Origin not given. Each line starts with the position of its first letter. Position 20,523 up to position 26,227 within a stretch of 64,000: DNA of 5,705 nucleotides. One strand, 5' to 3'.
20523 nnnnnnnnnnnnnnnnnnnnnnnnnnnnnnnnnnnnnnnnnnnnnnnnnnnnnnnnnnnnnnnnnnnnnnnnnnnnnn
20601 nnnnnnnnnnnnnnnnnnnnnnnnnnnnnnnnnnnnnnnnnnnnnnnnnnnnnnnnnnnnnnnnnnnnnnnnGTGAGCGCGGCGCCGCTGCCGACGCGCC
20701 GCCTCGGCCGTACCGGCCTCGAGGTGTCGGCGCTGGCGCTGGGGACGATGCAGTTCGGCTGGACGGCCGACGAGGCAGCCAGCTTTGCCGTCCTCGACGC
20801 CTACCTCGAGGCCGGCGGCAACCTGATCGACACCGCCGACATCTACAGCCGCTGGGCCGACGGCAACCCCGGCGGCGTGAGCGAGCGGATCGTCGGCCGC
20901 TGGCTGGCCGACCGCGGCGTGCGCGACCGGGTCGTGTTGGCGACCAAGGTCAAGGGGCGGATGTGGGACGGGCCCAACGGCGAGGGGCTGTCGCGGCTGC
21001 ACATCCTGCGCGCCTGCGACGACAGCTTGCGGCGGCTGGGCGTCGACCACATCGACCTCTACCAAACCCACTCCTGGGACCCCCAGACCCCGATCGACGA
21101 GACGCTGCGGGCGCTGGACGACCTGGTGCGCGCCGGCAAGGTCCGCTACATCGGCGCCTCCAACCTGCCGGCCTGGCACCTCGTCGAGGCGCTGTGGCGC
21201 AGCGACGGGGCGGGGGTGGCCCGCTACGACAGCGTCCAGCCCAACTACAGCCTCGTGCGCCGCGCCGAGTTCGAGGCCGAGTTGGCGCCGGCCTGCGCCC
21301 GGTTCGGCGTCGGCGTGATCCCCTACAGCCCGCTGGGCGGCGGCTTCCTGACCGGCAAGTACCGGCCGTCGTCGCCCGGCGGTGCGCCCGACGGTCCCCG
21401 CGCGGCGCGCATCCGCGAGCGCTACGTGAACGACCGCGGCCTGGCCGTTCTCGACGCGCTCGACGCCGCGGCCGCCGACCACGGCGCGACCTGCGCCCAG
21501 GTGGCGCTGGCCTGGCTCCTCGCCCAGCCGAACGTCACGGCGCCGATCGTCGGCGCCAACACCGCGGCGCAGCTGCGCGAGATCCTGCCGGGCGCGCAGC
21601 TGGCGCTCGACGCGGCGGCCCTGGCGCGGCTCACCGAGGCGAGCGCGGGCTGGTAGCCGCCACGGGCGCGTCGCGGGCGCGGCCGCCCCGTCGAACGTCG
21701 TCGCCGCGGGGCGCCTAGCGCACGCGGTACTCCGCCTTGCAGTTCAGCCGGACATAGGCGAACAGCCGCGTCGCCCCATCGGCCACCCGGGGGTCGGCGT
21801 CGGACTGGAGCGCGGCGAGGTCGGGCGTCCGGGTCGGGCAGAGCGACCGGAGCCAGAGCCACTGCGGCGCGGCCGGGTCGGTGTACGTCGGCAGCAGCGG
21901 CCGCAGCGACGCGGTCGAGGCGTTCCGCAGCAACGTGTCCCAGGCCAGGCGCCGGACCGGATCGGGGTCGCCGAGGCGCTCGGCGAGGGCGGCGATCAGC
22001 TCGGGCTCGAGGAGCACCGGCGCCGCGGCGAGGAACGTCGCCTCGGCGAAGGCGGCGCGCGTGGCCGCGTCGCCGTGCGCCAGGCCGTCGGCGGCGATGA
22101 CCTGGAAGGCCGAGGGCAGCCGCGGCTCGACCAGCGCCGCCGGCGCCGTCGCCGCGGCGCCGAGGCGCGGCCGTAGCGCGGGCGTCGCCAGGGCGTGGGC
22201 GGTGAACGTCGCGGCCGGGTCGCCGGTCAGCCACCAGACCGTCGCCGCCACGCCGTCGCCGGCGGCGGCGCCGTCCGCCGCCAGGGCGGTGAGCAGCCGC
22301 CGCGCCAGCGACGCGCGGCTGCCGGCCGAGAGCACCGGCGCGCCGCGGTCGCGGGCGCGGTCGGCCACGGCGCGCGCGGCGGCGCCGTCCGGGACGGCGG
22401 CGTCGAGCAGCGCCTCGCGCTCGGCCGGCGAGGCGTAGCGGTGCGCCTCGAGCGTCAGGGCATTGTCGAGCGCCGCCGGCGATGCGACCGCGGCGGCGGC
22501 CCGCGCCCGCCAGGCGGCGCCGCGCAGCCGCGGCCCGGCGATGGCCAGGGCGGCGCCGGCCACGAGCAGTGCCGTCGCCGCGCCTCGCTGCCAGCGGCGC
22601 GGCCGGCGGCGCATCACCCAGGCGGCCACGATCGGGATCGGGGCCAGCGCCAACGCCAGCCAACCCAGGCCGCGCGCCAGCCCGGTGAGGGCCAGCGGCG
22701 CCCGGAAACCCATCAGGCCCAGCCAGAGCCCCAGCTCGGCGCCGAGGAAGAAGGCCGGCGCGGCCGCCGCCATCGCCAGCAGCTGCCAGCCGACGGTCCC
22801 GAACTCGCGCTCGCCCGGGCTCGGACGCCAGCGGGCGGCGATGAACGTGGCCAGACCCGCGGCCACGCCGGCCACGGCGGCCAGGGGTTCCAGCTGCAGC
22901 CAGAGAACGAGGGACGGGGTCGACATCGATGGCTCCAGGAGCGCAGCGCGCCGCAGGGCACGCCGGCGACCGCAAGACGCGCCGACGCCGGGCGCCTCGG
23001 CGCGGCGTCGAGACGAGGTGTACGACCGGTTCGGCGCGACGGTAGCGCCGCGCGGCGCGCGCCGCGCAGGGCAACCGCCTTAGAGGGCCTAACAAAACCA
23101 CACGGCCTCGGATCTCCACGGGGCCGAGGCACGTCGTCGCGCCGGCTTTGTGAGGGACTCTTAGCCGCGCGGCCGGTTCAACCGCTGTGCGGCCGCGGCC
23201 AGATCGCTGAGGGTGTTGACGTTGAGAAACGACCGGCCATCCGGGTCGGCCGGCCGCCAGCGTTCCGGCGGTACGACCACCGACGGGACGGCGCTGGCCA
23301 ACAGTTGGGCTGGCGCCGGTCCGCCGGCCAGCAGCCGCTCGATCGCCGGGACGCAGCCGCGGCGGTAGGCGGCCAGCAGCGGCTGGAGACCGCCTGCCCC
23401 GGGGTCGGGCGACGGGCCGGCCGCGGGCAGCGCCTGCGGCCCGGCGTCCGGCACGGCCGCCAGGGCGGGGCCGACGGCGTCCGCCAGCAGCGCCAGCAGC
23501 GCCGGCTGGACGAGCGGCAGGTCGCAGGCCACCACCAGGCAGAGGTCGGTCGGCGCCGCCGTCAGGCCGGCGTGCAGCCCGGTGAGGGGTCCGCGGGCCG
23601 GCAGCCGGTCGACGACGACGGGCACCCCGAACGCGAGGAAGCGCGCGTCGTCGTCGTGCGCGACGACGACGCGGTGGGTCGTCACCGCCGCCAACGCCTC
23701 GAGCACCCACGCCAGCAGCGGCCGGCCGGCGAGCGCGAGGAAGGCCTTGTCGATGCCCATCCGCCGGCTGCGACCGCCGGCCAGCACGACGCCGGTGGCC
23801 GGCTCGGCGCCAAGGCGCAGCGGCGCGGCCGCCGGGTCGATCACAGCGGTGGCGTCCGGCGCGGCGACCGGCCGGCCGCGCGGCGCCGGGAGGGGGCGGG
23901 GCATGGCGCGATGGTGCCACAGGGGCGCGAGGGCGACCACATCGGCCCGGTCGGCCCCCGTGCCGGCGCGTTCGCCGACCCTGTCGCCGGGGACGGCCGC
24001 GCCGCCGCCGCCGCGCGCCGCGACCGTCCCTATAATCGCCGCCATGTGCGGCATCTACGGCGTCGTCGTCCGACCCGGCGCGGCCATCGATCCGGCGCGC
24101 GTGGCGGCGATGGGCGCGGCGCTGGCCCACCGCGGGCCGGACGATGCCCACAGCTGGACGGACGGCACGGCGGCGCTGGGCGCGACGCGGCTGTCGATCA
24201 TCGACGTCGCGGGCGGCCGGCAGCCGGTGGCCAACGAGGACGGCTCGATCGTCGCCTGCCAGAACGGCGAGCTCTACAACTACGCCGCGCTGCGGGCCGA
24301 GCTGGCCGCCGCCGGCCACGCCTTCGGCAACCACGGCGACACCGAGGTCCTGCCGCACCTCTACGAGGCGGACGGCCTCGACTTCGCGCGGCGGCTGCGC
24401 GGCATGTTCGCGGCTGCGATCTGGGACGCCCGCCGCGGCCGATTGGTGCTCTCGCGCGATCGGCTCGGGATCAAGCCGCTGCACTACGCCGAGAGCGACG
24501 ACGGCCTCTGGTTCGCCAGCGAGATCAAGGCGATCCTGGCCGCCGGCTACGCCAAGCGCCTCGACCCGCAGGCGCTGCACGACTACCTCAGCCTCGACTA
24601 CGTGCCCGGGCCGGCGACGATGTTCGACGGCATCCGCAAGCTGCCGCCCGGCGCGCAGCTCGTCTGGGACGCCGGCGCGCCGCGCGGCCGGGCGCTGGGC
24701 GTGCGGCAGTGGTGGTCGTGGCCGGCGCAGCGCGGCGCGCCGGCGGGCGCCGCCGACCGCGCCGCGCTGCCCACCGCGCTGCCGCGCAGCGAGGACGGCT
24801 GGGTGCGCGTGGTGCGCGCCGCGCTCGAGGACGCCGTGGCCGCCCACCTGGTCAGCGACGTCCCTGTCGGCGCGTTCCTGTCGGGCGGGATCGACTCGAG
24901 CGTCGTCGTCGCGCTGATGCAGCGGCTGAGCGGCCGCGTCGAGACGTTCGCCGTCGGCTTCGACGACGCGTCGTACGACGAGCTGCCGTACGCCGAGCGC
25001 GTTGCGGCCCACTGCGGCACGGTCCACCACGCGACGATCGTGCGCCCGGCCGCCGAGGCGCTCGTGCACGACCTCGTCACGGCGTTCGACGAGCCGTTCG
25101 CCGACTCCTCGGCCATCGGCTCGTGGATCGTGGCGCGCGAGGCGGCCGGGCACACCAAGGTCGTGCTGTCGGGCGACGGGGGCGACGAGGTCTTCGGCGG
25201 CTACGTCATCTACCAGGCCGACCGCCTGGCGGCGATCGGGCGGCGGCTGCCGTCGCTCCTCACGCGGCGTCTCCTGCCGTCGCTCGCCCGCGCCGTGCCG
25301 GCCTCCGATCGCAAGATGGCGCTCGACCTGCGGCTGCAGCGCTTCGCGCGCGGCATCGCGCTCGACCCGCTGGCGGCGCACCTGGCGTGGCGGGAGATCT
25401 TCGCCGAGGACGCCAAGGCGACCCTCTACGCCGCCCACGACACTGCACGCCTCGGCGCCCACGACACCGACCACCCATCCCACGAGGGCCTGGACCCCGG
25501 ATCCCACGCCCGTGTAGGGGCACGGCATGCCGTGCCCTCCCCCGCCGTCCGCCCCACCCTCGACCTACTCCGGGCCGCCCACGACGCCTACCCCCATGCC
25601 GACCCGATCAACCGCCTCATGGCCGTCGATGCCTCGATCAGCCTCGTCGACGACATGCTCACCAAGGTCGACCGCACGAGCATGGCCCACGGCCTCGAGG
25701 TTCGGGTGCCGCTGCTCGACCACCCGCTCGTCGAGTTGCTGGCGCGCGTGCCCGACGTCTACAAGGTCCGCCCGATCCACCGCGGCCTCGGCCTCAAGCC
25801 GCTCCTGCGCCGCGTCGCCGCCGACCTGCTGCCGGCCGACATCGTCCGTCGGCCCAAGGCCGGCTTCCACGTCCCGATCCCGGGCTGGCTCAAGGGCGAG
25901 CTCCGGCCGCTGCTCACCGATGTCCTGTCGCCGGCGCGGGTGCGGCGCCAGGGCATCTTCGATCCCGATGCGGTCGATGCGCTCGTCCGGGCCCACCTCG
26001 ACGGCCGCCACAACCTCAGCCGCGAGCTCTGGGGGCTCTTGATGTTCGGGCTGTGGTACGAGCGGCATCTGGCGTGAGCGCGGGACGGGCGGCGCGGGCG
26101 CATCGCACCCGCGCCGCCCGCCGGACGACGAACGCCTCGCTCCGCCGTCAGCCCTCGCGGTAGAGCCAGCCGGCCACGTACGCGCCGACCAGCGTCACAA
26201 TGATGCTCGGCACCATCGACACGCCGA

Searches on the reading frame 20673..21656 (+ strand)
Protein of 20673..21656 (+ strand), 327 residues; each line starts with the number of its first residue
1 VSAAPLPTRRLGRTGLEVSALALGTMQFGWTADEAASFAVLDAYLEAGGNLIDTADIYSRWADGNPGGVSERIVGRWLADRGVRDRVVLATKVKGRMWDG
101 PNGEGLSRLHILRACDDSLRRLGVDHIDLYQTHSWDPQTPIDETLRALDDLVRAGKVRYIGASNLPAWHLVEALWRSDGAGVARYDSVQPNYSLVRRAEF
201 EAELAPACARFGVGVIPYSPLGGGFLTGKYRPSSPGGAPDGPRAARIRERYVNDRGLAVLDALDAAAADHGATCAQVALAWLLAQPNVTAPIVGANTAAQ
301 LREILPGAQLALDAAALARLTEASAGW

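Call 37: search_protein_families(library=pfam, proteins=[window:20673-21656:+], max_evalue=0.00001)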
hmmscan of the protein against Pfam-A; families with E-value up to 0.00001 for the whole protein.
window:20673-21656:+ (327 aa): 1 family
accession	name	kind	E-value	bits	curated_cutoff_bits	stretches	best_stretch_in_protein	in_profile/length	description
PF00248.27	Aldo_ket_red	-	5.2e-78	262.5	24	1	21-323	2-289/291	Aldo/keto reductase family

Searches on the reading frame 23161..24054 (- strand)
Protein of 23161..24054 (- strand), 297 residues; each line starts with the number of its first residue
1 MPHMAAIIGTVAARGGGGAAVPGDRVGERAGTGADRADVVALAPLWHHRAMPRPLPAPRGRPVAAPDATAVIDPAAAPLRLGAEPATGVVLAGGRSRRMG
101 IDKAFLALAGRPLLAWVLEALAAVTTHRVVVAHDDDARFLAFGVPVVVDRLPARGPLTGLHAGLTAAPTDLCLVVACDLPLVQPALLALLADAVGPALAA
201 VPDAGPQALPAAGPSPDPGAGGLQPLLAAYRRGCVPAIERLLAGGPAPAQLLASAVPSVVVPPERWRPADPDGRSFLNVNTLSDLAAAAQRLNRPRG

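Call 14: search_protein_families(library=pfam, proteins=[window:23161-24054:-])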
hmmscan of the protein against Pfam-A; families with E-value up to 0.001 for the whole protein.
window:23161-24054:- (297 aa): 2 families
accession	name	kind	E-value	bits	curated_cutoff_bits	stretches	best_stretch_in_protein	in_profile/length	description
PF12804.13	NTP_transf_3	-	1.7e-35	123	27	1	88-244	1-147/160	MobA-like NTP transferase domain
PF01128.25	IspD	-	0.0003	21.1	27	1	89-136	4-54/221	2-C-methyl-D-erythritol 4-phosphate cytidylyltransferase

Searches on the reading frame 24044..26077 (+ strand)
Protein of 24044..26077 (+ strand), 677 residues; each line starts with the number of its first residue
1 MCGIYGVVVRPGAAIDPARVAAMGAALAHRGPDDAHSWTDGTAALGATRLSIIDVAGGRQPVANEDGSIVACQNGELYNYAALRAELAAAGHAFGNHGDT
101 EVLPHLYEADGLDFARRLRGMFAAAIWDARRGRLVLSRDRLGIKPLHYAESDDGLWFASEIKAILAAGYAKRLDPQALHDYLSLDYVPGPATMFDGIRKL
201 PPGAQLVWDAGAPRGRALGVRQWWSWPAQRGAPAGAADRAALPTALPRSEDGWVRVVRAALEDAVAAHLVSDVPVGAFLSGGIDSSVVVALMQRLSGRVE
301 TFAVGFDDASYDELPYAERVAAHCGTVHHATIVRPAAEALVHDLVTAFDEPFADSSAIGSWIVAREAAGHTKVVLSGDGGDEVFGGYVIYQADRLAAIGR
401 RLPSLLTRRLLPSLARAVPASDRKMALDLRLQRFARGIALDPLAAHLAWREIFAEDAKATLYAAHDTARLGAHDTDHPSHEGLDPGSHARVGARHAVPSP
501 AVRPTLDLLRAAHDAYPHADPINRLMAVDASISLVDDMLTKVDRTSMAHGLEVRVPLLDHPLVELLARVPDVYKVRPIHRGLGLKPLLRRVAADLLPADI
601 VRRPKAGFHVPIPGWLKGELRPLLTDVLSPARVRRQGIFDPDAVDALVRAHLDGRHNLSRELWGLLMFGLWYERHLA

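Call 14: search_protein_families(library=pfam, proteins=[window:24044-26077:+])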
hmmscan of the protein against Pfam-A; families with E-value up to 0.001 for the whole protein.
window:24044-26077:+ (677 aa): 4 families
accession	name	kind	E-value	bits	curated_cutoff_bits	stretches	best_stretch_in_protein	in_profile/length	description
PF00733.27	Asn_synthase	-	1.5e-100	337.8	21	1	257-673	2-354/354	Asparagine synthase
PF13537.11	GATase_7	-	4.6e-43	146.6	25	1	48-166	2-123/123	Glutamine amidotransferase domain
PF13522.11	GATase_6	-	3.8e-37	127.7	27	1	32-160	1-130/130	Glutamine amidotransferase domain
PF06508.19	QueC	-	0.00069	19.6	22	0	278-334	5-60/210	Queuosine biosynthesis protein QueC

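Call 15: find_encoding_contigs(protein=window:24044-26077:+, flank=3000, max_places=4)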
Protein window:24044-26077:+ (677 aa): no gene with exactly this product is on record in the collection.

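Call 16: find_related_loci(query=window:24044-26077:+, collection=genome_contigs, flank=10000)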
Query window:24044-26077:+ (677 aa) in genome_contigs; peptide patterns used: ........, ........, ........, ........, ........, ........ (x = any residue, [..] = any of these).
600 stretches matched a pattern (row limit reached: there are more); 558 encode a relative of the query (tblastn E <= 1e-3); the best 80 are kept; 80 distinct loci.
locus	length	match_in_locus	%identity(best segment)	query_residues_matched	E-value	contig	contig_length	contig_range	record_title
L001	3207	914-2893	76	1-676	0e+0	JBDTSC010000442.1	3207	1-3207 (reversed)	MAG: Ardenticatenales bacterium isolate cluster3_bin.261 NODE_197627_length_3207_cov_12.146891, whole genome shotgun seq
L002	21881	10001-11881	58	1-675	0e+0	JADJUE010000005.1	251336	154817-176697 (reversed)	MAG: Candidatus Epilinea brevis isolate Hirt_BATAC.427 tig00011345-10-2512650, whole genome shotgun sequence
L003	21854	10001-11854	55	1-674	0e+0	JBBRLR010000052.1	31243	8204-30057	MAG: Thermomicrobiales bacterium isolate La1_maxbin2.054 LA1C_X2.054_k141_1133358L_31243_cov_19.3099, whole genome shotg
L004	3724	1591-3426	45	1-676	3e-170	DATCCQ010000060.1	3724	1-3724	MAG TPA_asm: Gaiellaceae bacterium isolate SMAG_U7703 k141_106913, whole genome shotgun sequence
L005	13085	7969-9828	47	1-677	7e-165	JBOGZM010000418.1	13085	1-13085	MAG: Solirubrobacterales bacterium isolate M3-S_metawrap_bin.81 k127_1821739, whole genome shotgun sequence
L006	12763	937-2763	46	1-676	3e-160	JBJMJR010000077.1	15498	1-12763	MAG: Gaiellaceae bacterium isolate H2_16_all_fractions_metab_conc_19_69_35 k255_6477406, whole genome shotgun sequence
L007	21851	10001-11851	47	1-676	2e-160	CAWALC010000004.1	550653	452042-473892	MAG: uncultured Actinomycetes bacterium isolate MFD02360.bin.2.70 genome assembly, contig: contig_8975, whole genome sho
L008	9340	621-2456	46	1-676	5e-160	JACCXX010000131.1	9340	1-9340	MAG: Actinomycetota bacterium isolate MGR_bin189 SD2897-2912_k127_4433286, whole genome shotgun sequence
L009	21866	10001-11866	43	1-675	1e-159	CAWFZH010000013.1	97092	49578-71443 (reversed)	MAG: uncultured Actinomycetes bacterium isolate MFD09267.bin.2.103 genome assembly, contig: contig_58858, whole genome s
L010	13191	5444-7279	46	1-676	3e-159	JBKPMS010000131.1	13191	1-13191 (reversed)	MAG: Actinomycetota bacterium isolate GS_HAYS_MAG_00060 GS_HAYS_000002438575, whole genome shotgun sequence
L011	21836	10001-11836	45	1-676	7e-159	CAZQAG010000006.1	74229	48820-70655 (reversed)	MAG TPA_asm: uncultured Gaiellales bacterium isolate SRP136066_co1_91 genome assembly, contig: NODE_200_length_74229_cov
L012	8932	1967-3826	44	1-675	2e-158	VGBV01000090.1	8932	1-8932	MAG: Actinomycetota bacterium isolate K_DeepCast_65m_m2_213 K_DeepCast_65m_m2_213_Ga0194128_10013619, whole genome shotg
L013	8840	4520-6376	45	1-675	7e-158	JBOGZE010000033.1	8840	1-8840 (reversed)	MAG: Solirubrobacterales bacterium isolate SC-S_metawrap_bin.30 k127_5971501, whole genome shotgun sequence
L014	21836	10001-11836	46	1-676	6e-157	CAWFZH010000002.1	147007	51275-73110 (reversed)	MAG: uncultured Actinomycetes bacterium isolate MFD09267.bin.2.103 genome assembly, contig: contig_128025, whole genome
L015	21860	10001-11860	44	1-675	2e-156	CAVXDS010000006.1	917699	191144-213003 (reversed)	MAG: uncultured Actinomycetes bacterium isolate MFD02242.bin.2.228 genome assembly, contig: contig_29434, whole genome s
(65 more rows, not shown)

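Call 27: search_protein_families(library=ncbifam, proteins=[window:24044-26077:+], max_evalue=0.00001)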
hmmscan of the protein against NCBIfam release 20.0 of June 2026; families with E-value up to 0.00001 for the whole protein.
window:24044-26077:+ (677 aa): 9 families
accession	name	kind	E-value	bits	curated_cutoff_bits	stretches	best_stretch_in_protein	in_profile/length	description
TIGR03108.1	eps_aminotran_1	hypoth_equivalog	1.3e-154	516.3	816.9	2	1-468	1-455/628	XrtA/PEP-CTERM system amidotransferase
TIGR01536.1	asn_synth_AEB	equivalog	5.2e-127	425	267.1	1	2-608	1-517/517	asparagine synthase (glutamine-hydrolyzing)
TIGR03104.1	trio_amidotrans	equivalog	9.7e-122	407.1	570.1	2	1-391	1-384/589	N-acetylglutaminylglutamine amidotransferase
NF006949.0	PRK09431.1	equivalog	1.1e-83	281.6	499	3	1-166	1-167/554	asparagine synthase B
NF033535.1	lass_lactam_cya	exception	1.4e-52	179.2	525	1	1-384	1-376/668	lasso peptide isopeptide bond-forming cyclase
NF033561.1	macrolact_Ik_Al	subfamily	3.5e-16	58.9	300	1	117-605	78-489/561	albusnodin/ikarugamycin family macrolactam cyclase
TIGR01134.1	purF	equivalog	3e-09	36.8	350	1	59-167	84-203/432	amidophosphoribosyltransferase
TIGR01135.1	glmS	equivalog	3.2e-08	32.6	418.05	1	61-166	86-199/607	glutamine--fructose-6-phosphate transaminase (isomerizing)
NF001484.0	PRK00331.1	subfamily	5.5e-08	31.7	381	1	61-166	87-200/601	isomerizing glutamine--fructose-6-phosphate transaminase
